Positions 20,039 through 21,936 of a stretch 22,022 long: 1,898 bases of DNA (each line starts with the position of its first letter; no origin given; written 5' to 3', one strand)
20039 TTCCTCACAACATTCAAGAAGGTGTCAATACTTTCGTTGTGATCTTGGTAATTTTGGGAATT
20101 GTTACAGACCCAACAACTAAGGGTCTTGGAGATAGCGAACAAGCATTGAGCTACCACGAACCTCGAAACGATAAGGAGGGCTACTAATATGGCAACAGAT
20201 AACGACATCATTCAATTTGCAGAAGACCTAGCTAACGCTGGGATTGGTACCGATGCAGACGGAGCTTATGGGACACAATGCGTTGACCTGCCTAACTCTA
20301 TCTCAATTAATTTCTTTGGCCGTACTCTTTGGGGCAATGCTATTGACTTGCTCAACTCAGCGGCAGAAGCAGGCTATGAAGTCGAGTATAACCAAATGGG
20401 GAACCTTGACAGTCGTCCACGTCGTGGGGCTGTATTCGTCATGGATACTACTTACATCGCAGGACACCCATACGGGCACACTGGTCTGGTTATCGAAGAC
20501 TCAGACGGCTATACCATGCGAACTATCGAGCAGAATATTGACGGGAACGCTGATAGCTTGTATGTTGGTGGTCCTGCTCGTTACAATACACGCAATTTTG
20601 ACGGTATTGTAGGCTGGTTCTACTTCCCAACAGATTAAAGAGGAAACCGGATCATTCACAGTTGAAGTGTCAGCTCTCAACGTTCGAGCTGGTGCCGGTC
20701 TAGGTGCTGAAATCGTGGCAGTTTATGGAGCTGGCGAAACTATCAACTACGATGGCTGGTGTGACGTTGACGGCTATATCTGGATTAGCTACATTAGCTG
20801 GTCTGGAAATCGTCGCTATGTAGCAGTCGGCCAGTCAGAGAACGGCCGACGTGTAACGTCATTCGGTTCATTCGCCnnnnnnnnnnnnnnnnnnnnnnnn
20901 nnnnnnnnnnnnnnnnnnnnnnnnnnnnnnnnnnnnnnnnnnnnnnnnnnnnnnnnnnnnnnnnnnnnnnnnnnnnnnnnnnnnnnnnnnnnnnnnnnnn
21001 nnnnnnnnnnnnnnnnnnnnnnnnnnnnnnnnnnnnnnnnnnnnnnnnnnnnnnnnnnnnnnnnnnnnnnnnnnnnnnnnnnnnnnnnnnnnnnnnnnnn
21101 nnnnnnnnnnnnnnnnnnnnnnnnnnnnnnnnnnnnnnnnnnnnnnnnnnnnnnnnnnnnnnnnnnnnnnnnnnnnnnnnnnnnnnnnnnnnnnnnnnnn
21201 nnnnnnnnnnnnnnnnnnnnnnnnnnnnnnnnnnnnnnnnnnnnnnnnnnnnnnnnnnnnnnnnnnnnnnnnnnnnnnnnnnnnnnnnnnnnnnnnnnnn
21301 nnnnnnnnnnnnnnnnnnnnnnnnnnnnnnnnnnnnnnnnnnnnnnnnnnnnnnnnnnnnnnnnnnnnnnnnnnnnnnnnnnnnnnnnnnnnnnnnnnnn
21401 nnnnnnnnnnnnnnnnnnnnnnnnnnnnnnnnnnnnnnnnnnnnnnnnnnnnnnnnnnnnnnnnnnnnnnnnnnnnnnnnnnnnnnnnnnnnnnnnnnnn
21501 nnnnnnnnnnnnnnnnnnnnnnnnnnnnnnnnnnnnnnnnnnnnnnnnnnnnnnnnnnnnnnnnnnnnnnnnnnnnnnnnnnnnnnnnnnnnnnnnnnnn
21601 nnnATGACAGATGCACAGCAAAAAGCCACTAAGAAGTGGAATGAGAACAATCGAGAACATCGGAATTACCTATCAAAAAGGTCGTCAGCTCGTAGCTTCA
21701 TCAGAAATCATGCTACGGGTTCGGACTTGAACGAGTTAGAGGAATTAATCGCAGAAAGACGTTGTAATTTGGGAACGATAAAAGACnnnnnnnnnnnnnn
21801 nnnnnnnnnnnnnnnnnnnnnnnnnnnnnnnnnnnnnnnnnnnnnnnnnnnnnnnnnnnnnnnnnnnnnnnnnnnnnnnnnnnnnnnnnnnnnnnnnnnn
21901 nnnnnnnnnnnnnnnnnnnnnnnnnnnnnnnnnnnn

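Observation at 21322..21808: Autonomous two-gene cassette behind the lysis module: consensus promoter with operator palindrome, a hyper-acidic 60-aa protein and a basic 61-aa protein (candidate anti-defence acr/aca-like or paratox-like moron)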

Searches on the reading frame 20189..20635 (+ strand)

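Call 113: search_protein_families(library=pfam, proteins=[window:20189-20635:+], max_evalue=0.001)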
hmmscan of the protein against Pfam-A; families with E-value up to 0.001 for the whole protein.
window:20189-20635:+ (149 aa): 1 family
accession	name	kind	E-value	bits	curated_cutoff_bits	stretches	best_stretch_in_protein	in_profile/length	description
PF05257.22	CHAP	-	6.8e-12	46.2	26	1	24-116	5-81/81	CHAP domain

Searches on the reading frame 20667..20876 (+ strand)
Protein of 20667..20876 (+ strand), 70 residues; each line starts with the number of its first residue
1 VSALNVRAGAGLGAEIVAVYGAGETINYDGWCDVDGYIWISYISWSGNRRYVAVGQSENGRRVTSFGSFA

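Call 113: search_protein_families(library=pfam, proteins=[window:20667-20876:+], max_evalue=0.001)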
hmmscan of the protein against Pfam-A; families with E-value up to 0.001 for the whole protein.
window:20667-20876:+ (70 aa): 2 families
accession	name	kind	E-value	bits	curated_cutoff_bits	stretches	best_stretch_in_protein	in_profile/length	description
PF08460.16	SH3_5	-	1.1e-09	38.7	22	1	10-54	24-68/68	Bacterial SH3 domain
PF08239.17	SH3_3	-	0.0004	20.9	27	1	2-53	1-49/54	Bacterial SH3 domain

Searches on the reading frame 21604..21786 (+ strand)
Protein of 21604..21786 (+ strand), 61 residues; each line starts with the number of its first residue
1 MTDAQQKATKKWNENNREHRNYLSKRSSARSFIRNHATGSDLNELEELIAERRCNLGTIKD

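Call 3: search_protein_families(library=pfam, proteins=[window:21604-21786:+], max_evalue=10)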
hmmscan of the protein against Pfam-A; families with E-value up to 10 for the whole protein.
seq(61 aa): 0 families

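Call 4: search_protein_families(library=phrogs, proteins=[window:21604-21786:+], max_evalue=10)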
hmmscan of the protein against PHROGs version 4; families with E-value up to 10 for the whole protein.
seq(61 aa): 1 family
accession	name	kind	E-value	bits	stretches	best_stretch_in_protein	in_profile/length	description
phrog_2277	-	unknown function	3.8e-27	95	1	1-56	6-61/62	-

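Call 12: find_homologous_proteins(query=window:21604-21786:+, max_evalue=0.01)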
Query seq(61 aa) (61 aa): 109 proteins with E <= 0.01 among 109 candidates.
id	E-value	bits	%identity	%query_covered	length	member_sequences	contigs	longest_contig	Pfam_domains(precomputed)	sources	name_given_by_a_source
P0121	4.4e-29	116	95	97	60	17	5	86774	-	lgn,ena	-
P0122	4.5e-29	116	92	100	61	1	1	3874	-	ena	-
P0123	6.0e-29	116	93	97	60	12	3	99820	-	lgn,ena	-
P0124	7.2e-29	115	92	100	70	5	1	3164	-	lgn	-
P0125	3.5e-27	110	91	95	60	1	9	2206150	-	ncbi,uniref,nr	ncbi:hypothetical protein AWB63_03925 [Streptococcus salivarius]|uniref:hypothetical protein n=1 Tax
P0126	9.4e-27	109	88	97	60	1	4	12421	-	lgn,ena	-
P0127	2.7e-26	107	89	100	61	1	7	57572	-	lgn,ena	-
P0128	7.1e-25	103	80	100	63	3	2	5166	-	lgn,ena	-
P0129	2.1e-24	101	89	93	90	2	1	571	-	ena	-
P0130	6.2e-24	100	89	93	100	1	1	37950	-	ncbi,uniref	ncbi:hypothetical protein, partial [Pseudomonas putida]|uniref:hypothetical protein n=1 Tax=Pseudomo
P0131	1.0e-23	99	89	92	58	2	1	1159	-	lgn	-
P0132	3.0e-23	98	86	95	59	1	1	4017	-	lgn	-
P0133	3.0e-23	98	86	95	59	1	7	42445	-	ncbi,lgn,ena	-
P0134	4.1e-23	97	86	95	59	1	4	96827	-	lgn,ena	-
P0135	4.6e-23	97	86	95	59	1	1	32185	-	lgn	-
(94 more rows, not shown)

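Call 15: search_dna_similar(query=window:21604-21786:+, collection=phages, mode=protein, max_evalue=0.01, max_rows=60)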
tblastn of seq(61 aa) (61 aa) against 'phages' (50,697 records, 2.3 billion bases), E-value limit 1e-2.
Records with a match: 86; places in all: 87; records where one place covers at least 80% of the query: 59.
Best place of each record, by identity: 80-90% 10; 60-80% 30; <60% 46.
By first word of the organism name: Streptococcus 62; Listeria 15; Lactobacillus 5; Clostridium 4.
By host as written in the record: Listeria monocytogenes 9; Streptococcus thermophilus 7; - 6; Streptococcus equinus MEM7 5; Streptococcus equinus MEM36 3; Streptococcus salivarius 57.I 2; Streptococcus thermophilus VA214 2; Streptococcus thermophilus ST66564 2; and 42 more.
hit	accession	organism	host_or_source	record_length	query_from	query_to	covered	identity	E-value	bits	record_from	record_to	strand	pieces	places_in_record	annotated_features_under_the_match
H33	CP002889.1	Streptococcus phage YMC-2011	Streptococcus salivarius 57.I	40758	3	58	92%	87.5%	1e-23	97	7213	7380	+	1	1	none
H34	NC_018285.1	Streptococcus phage YMC-2011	Streptococcus salivarius 57.I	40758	3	58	92%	87.5%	1e-23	97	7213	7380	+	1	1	none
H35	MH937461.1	Streptococcus phage CHPC642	Streptococcus thermophilus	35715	1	51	84%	80.4%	9e-20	86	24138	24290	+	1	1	hypothetical protein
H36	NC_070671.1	Streptococcus phage CHPC642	Streptococcus thermophilus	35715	1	51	84%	80.4%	9e-20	86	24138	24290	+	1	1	hypothetical protein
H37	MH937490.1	Streptococcus phage CHPC1036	Streptococcus thermophilus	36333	1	51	84%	80.4%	9e-20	86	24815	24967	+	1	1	hypothetical protein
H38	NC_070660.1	Streptococcus phage CHPC1036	Streptococcus thermophilus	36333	1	51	84%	80.4%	9e-20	86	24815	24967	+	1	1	hypothetical protein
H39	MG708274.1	Streptococcus phage vB_SthS_VA214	Streptococcus thermophilus VA214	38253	1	51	84%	80.4%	9e-20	86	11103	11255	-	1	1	hypothetical protein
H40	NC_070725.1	Streptococcus phage vB_SthS_VA214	Streptococcus thermophilus VA214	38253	1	51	84%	80.4%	9e-20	86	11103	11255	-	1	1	hypothetical protein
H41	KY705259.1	Streptococcus phage P5641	Streptococcus thermophilus ST66564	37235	1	51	84%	80.4%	1e-19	85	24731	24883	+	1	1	hypothetical protein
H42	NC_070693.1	Streptococcus phage P5641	Streptococcus thermophilus ST66564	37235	1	51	84%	80.4%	1e-19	85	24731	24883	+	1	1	hypothetical protein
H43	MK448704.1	Streptococcus phage Javan213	Streptococcus equinus Sb05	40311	4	51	79%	75.0%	2e-15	74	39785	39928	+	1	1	hypothetical protein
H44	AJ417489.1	Listeria phage U153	Listeria monocytogenes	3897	2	61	98%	59.0%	6e-14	69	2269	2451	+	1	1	none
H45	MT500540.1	Listeria phage LP-HM00113468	Listeria monocytogenes HM00113468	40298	2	61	98%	59.0%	6e-14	69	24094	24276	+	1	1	hypothetical protein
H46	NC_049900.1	Listeria phage LP-HM00113468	Listeria monocytogenes HM00113468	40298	2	61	98%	59.0%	6e-14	69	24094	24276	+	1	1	hypothetical protein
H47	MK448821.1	Streptococcus phage Javan623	Streptococcus uberis B190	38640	4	49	75%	76.1%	8e-14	69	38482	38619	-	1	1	hypothetical protein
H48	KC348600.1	Streptococcus phage phi5218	Streptococcus suis 5218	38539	2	56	90%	62.1%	4e-13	67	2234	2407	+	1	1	hypothetical protein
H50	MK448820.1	Streptococcus phage Javan617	Streptococcus uberis 6736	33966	4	49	75%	73.9%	6e-14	69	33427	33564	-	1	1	hypothetical protein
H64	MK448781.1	Streptococcus phage Javan5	Streptococcus agalactiae 2603V_R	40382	4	49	75%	69.6%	2e-12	65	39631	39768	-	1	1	hypothetical protein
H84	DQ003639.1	Listeria phage B025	Listeria monocytogenes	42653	2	59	95%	51.7%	1e-11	62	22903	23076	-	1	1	gp29 | gp30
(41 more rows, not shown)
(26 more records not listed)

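Call 17: get_annotated_region(hit=H37, flank=2500)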
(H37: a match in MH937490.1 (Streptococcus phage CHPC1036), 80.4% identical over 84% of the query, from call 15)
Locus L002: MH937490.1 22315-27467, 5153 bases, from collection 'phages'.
description: Streptococcus phage CHPC1036, complete genome.
organism: Streptococcus phage CHPC1036 (NCBI taxid 2365012)
taxonomy: Viruses; Duplodnaviria; Heunggongvirae; Uroviricota; Caudoviricetes; Aliceevansviridae; Moineauvirus; Moineauvirus CHPC1036
host: Streptococcus thermophilus; source: -; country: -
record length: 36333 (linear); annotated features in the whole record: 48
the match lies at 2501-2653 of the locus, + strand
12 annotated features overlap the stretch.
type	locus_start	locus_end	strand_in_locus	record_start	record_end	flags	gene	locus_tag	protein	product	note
CDS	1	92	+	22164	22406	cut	-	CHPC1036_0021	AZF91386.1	holin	-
CDS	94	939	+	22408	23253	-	-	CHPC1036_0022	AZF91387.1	hypothetical protein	-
CDS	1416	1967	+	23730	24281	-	-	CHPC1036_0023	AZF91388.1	hypothetical protein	-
CDS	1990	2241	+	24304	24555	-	-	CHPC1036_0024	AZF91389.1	hypothetical protein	-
CDS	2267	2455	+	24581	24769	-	-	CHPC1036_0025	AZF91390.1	hypothetical protein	-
CDS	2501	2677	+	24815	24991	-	-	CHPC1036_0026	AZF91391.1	hypothetical protein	-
CDS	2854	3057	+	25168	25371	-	-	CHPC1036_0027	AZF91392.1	cro-like protein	-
CDS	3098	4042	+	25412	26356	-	-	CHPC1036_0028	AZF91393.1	hypothetical protein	-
CDS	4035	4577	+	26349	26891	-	-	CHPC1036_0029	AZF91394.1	hypothetical protein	-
CDS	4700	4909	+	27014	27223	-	-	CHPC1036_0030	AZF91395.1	transcriptional regulator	-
CDS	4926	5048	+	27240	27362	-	-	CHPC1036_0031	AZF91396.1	hypothetical protein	-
CDS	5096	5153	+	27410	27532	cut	-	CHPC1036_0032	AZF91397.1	hypothetical protein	-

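Call 18: get_annotated_region(hit=H84, flank=2500)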
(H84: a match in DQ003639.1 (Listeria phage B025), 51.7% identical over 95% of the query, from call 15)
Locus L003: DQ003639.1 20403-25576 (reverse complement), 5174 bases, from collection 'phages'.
description: Listeria phage B025, complete genome.
organism: Listeria phage B025 (NCBI taxid 330396)
taxonomy: Viruses; Duplodnaviria; Heunggongvirae; Uroviricota; Caudoviricetes; Trabyvirinae; Jelitavirus; Jelitavirus B025
host: Listeria monocytogenes; source: -; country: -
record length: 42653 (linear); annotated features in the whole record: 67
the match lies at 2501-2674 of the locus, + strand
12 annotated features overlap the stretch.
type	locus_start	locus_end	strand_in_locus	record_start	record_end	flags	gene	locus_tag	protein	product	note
CDS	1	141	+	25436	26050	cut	-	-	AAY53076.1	gp35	-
CDS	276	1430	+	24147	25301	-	int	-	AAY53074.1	Int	integrase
misc_feature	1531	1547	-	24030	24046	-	-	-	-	-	attP site; attachment site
CDS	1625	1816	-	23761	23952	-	-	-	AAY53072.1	gp33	-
CDS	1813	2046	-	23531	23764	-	-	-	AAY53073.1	gp32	-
CDS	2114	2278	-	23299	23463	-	-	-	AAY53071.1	gp31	-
CDS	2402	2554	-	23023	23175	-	-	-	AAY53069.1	gp30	-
CDS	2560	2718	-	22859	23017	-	-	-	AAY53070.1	gp29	-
CDS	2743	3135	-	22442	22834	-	-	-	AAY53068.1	gp28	-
CDS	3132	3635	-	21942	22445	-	-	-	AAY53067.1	gp27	-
CDS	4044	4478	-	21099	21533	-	-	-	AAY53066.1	gp26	-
CDS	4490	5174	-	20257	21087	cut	ply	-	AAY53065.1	PlyB025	endolysin; hydrolyzes peptide bonds in bacterial cell wall peptidoglycan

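Call 19: get_annotated_region(hit=H64, flank=2500)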
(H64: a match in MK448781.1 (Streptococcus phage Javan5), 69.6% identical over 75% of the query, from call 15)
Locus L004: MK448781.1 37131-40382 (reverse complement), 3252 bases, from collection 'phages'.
description: Streptococcus phage Javan5, complete genome.
organism: Streptococcus phage Javan5 (NCBI taxid 2548214)
taxonomy: Viruses; Duplodnaviria; Heunggongvirae; Uroviricota; Caudoviricetes
host: Streptococcus agalactiae 2603V_R; source: -; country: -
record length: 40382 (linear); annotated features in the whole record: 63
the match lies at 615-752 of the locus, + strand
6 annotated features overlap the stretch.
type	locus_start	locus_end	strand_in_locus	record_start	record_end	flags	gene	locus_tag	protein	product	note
CDS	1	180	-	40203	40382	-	-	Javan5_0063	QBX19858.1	paratox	-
CDS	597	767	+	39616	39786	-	-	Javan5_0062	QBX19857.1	hypothetical protein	FIG01116037: hypothetical protein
CDS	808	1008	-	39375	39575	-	-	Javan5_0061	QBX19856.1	hypothetical protein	-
CDS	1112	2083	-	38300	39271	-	-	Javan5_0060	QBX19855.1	abortive infection bacteriophage resistance protein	-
CDS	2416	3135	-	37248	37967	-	-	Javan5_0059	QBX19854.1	lysin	lysin, N-acetylmuramoyl-L-alanine amidase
CDS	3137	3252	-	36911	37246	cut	-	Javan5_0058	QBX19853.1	holin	-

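Call 23: search_solved_structures(query=window:21604-21786:+, max_evalue=10)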
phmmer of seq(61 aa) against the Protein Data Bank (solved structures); distinct sequences matched with E-value up to 10: 1.
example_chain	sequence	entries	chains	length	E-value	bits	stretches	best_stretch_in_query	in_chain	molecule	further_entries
8ye6_B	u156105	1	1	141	1.9e-15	59.3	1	3-52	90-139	A32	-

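Call 25: search_solved_structures(query=window:21604-21786:+, max_evalue=10, show_alignments=1)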
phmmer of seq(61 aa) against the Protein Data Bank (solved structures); distinct sequences matched with E-value up to 10: 1.
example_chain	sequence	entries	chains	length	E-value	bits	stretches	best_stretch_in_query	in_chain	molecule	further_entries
8ye6_B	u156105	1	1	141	1.9e-15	59.3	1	3-52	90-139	A32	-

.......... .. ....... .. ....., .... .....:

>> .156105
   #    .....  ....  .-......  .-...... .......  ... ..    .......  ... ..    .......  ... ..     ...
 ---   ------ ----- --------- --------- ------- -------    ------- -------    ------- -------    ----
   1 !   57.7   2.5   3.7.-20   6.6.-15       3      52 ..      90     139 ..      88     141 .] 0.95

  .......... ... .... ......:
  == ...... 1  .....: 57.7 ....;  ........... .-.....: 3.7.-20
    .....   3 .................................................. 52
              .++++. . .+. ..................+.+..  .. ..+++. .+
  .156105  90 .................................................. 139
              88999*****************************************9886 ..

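Call 42: search_protein_families(library=ncbifam, proteins=[window:21604-21786:+], max_evalue=10)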
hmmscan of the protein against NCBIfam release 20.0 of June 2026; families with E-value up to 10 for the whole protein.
seq(61 aa): 0 families

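Call 76: get_annotated_region(hit=H43, flank=2500)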
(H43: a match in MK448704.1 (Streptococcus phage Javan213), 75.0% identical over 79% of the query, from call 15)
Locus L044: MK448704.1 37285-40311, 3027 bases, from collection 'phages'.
description: Streptococcus phage Javan213, complete genome.
organism: Streptococcus phage Javan213 (NCBI taxid 2548049)
taxonomy: Viruses; Duplodnaviria; Heunggongvirae; Uroviricota; Caudoviricetes
host: Streptococcus equinus Sb05; source: -; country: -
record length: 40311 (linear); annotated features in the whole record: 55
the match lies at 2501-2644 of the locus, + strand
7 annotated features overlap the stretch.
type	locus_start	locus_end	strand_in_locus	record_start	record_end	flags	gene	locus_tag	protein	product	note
CDS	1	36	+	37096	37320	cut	-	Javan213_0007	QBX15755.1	hypothetical protein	-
CDS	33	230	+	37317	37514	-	-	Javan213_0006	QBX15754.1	hypothetical protein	-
CDS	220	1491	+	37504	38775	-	-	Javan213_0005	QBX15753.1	membrane-bound lytic murein transglycosylase D precursor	-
CDS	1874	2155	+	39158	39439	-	-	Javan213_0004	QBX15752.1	hypothetical protein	-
CDS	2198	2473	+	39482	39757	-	-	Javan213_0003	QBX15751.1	hypothetical protein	-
CDS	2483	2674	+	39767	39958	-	-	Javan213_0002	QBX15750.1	hypothetical protein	-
CDS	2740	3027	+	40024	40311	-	-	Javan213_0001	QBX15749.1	hypothetical protein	-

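Call 77: get_annotated_region(hit=H50, flank=2500)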
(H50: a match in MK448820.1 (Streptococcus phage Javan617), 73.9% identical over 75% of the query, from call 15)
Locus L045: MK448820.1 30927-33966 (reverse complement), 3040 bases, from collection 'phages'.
description: Streptococcus phage Javan617, complete genome.
organism: Streptococcus phage Javan617 (NCBI taxid 2548283)
taxonomy: Viruses; Duplodnaviria; Heunggongvirae; Uroviricota; Caudoviricetes
host: Streptococcus uberis 6736; source: -; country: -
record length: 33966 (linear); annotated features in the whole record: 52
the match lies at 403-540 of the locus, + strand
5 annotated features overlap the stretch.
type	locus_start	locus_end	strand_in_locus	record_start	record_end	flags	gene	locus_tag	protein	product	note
CDS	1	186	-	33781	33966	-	-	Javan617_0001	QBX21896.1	hypothetical protein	-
CDS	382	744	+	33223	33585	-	-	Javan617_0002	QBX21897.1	hypothetical protein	-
CDS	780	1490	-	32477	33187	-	-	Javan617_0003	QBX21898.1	lysin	lysin, N-acetylmuramoyl-L-alanine amidase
CDS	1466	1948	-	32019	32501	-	-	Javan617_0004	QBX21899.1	holin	-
CDS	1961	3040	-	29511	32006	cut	-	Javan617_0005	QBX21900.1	hypothetical protein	-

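Call 78: get_annotated_region(hit=H48, flank=2500)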
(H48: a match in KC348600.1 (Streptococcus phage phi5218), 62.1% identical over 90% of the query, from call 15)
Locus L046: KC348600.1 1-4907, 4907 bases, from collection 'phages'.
description: Streptococcus phage phi5218, complete genome.
organism: Streptococcus phage phi5218 (NCBI taxid 1289597)
taxonomy: Viruses; Duplodnaviria; Heunggongvirae; Uroviricota; Caudoviricetes
host: Streptococcus suis 5218; source: -; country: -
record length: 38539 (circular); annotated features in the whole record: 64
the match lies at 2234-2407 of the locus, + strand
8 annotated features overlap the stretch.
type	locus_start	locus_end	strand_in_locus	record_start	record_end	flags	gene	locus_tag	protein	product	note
CDS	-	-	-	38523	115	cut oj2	-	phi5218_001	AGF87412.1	hypothetical protein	-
CDS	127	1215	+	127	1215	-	-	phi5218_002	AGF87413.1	putative phage integrase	-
CDS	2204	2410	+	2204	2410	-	-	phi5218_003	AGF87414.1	hypothetical protein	-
CDS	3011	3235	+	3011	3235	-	-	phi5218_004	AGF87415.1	hypothetical protein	-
CDS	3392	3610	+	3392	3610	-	-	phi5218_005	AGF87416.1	hypothetical protein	-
CDS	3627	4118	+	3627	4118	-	-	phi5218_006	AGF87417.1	hypothetical protein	-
CDS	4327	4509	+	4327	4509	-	-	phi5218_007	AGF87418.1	hypothetical protein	-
CDS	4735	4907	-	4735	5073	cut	-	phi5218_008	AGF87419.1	Abi-like protein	-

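Call 79: get_annotated_region(hit=H45, flank=2500)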
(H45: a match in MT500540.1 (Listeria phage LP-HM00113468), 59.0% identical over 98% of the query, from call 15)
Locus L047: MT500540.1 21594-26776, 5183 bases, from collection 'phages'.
description: Listeria phage LP-HM00113468, complete genome.
organism: Listeria phage LP-HM00113468 (NCBI taxid 2744802)
taxonomy: Viruses; Duplodnaviria; Heunggongvirae; Uroviricota; Caudoviricetes; Trabyvirinae; Slepowronvirus; Slepowronvirus LPHM00113468
host: Listeria monocytogenes HM00113468; source: -; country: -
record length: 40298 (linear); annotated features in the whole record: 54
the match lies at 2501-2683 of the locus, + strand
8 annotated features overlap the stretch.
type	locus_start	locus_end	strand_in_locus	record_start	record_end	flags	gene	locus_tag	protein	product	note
CDS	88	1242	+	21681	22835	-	-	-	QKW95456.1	integrase protein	-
CDS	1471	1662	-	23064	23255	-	-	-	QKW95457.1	hypothetical protein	-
CDS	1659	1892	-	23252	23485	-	-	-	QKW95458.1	hypothetical protein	-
CDS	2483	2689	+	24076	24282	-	-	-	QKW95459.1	hypothetical protein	-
CDS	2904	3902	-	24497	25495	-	-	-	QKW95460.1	hypothetical protein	hypothetical protein StB20like_00057 [Staphylococcus phage StB20-like]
CDS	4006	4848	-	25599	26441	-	-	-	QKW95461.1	L-alanoyl-D-glutamate peptidase protein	-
CDS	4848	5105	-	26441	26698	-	-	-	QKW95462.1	hypothetical protein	-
CDS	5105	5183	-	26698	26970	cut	-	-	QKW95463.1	hypothetical protein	GP18 protein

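Call 83: predict_structure(alignment_id=A3)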
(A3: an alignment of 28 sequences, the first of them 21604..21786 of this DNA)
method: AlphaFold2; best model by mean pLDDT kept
length: 61 residues; sequences in the alignment: 28
mean_pLDDT: 88.8   pTM: 0.57
mean pLDDT of the five models: 88.8, 88.1, 87.7, 87.5, 85.1
residues with pLDDT >= 90: 36; 70-90: 21; 50-70: 3; < 50: 1
segments of 3 or more residues with pLDDT < 50: none
pLDDT, mean of each block of 10 residues (from residue 1): 82 86 94 97 96 83 45
secondary structure, 60 per line:
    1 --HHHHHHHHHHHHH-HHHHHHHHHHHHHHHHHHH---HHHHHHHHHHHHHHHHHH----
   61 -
elements in order: H3-15 H17-35 H39-56

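Call 89: fold_search(model_id=the predicted structure, library=pdb)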
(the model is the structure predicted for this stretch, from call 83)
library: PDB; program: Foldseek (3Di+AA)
matches with E <= 10: 1; with E <= 0.001: 0
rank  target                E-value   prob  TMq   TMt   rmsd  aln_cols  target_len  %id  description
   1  7x6i_A                9.6e+00  0.04  0.31  0.04   8.6        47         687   30  Cryo-EM structure of the human TRPC5 ion channel in complex with G alpha i3 subunits, class1 (released 2023-04-26)
